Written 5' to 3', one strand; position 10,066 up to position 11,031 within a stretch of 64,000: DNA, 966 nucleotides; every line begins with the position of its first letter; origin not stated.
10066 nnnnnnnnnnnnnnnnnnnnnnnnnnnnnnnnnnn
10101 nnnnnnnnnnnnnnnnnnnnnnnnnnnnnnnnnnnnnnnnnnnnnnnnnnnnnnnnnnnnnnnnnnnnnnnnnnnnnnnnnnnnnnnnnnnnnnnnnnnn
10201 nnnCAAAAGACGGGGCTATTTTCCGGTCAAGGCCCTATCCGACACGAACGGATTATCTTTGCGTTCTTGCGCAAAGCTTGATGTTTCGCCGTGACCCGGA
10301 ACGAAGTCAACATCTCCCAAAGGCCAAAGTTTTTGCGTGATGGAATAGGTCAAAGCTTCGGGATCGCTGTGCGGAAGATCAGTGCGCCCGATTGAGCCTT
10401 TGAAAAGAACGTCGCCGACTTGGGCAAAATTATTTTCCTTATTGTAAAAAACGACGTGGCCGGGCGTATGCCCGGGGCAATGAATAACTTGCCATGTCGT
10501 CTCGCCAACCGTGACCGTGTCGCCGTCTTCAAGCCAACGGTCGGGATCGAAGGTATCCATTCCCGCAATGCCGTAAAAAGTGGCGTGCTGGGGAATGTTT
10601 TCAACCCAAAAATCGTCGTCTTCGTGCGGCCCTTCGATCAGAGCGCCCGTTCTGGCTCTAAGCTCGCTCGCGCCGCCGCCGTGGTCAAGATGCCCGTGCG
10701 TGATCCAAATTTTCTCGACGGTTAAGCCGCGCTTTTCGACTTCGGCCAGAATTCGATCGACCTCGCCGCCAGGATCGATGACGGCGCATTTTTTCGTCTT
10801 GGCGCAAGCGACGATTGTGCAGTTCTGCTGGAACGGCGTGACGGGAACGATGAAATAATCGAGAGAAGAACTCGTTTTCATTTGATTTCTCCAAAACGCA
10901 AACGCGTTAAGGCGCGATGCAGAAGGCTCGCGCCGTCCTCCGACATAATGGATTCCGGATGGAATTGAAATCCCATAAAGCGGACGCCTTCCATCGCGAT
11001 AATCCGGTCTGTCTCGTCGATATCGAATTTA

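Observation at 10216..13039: Three-gene operon: small membrane protein, then a short TrpE-G/PhzE-like chorismate-utilising fusion enzyme, then an MBL-fold hydrolase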

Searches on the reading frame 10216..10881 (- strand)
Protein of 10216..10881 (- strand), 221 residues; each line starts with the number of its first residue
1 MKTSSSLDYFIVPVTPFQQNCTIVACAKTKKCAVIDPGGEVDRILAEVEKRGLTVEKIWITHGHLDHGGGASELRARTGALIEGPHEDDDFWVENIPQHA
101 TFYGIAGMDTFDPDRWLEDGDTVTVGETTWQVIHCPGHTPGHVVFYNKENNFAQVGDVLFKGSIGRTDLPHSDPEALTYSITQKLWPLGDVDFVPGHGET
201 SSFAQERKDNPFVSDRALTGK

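Call 3: search_protein_families(library=pfam, proteins=[window:10216-10881:-], max_evalue=0.01)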
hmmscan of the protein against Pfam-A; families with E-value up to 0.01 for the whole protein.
window:10216-10881:- (221 aa): 1 family
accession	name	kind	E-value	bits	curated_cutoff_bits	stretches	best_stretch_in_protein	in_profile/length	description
PF00753.33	Lactamase_B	-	3.6e-36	125.4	22.7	1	15-197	2-196/196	Metallo-beta-lactamase superfamily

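Call 4: search_protein_families(library=ncbifam, proteins=[window:10216-10881:-], max_evalue=0.01)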
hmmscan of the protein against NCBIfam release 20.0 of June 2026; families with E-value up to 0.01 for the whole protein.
window:10216-10881:- (221 aa): 39 families (the best 25 are shown)
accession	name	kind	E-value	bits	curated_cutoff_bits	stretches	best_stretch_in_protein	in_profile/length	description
TIGR03413.1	GSH_gloB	equivalog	1.1e-26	93.8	200.8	1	12-181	2-148/248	hydroxyacylglutathione hydrolase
NF007597.0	PRK10241.1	equivalog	1.2e-18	67.3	421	2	96-167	69-137/251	hydroxyacylglutathione hydrolase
NF033105.1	bla_subclass_B3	equivalog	4.3e-16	59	240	1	41-165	45-173/257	subclass B3 metallo-beta-lactamase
NF040641.1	bifunc_ST_SDO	equivalog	1e-15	57.6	625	1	23-187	158-332/423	bifunctional sulfur transferase/dioxygenase Blh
NF012229.1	bla_class_B_core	domain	1.2e-14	54.7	100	1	29-146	23-137/139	metallo-beta-lactamase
NF040644.1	blaPAM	exception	3.8e-11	42.6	615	1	27-145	62-186/287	PAM family subclass B3 metallo-beta-lactamase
NF012140.0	blaBJP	exception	3.3e-10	39.2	600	1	51-161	87-200/294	BJP family subclass B3 metallo-beta-lactamase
NF000469.2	CAR_gen_B3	exception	6e-09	35.3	500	1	41-145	96-202/311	CAR family subclass B3 metallo-beta-lactamase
NF012101.1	blaGOB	exception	1.5e-08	34.3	560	1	46-146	79-183/290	GOB family subclass B3 metallo-beta-lactamase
NF041804.1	MBL_fold_SolJ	exception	1.8e-08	33.9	350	1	17-198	16-179/224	solanimycin biosynthesis MBL-fold hydrolase SolJ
NF033106.1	blaL1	exception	2.6e-08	33.1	560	1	29-144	66-187/290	L1 family subclass B3 metallo-beta-lactamase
NF053820.1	MBLfold_Strvi7410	exception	3.4e-08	33.3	525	1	103-155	144-196/343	Strvi_7410 family MBL fold metallo-hydrolase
NF000457.2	blaPEDO-1_fam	exception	4.4e-08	32.9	550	1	41-151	74-188/286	PEDO-1 family subclass B3 metallo-beta-lactamase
NF000458.2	blaPEDO-2_fam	exception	1.2e-07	31.4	550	1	57-146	93-183/285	PEDO-2 family subclass B3 metallo-beta-lactamase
NF000427.2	blaCAU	exception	2.1e-07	30.5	500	1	56-145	66-156/262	CAU/MBL1b family subclass B3 metallo-beta-lactamase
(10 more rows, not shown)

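Call 73: search_solved_structures(query=window:10216-10881:-, max_evalue=1e-10)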
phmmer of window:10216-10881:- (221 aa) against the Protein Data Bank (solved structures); distinct sequences matched with E-value up to 1e-10: 15.
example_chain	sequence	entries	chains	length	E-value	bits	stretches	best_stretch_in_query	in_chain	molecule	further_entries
2xf4_A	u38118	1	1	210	1.1e-69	237.9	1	8-215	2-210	HYDROXYACYLGLUTATHIONE HYDROLASE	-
7ev5_A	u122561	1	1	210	2.5e-28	102.5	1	12-214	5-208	Lactamase_B domain-containing protein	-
2zwr_A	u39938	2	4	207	3.4e-28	102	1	10-214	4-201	Metallo-beta-lactamase superfamily protein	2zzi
7l0b_A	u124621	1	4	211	7.6e-23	84.5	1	29-213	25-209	Hydroxyacylglutathione hydrolase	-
9rhq_A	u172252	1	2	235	3.8e-17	65.9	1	106-215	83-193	Metallo-beta-lactamase family protein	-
8zbd_A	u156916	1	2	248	8.9e-16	61.4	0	114-215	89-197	MBL fold metallo-hydrolase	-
4ysb_A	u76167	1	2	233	1e-14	57.9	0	118-216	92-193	Metallo-beta-lactamase family protein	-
8ewo_A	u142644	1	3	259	5.2e-14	55.6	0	114-167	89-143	PA1813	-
2qed_A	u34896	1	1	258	7.7e-13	51.8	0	96-167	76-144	Hydroxyacylglutathione hydrolase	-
3tp9_A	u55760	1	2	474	9.4e-13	51.5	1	23-170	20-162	BETA-LACTAMASE and RHODANESE DOMAIN PROTEIN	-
6rz0_A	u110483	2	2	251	1.5e-12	50.8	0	16-90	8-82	Hydroxyacylglutathione hydrolase GloB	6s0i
4chl_A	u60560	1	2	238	9.8e-12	48.1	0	112-211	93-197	PERSULFIDE DIOXYGENASE ETHE1, MITOCHONDRIAL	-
3r2u_A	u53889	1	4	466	6.6e-11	45.4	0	19-170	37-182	Metallo-beta-lactamase family protein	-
9hny_FL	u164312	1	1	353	7.1e-11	45.3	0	132-212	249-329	Metallo-beta-lactamase domain-containing protein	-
6sg9_FL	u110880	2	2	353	7.1e-11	45.3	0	132-212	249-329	mt-SAF20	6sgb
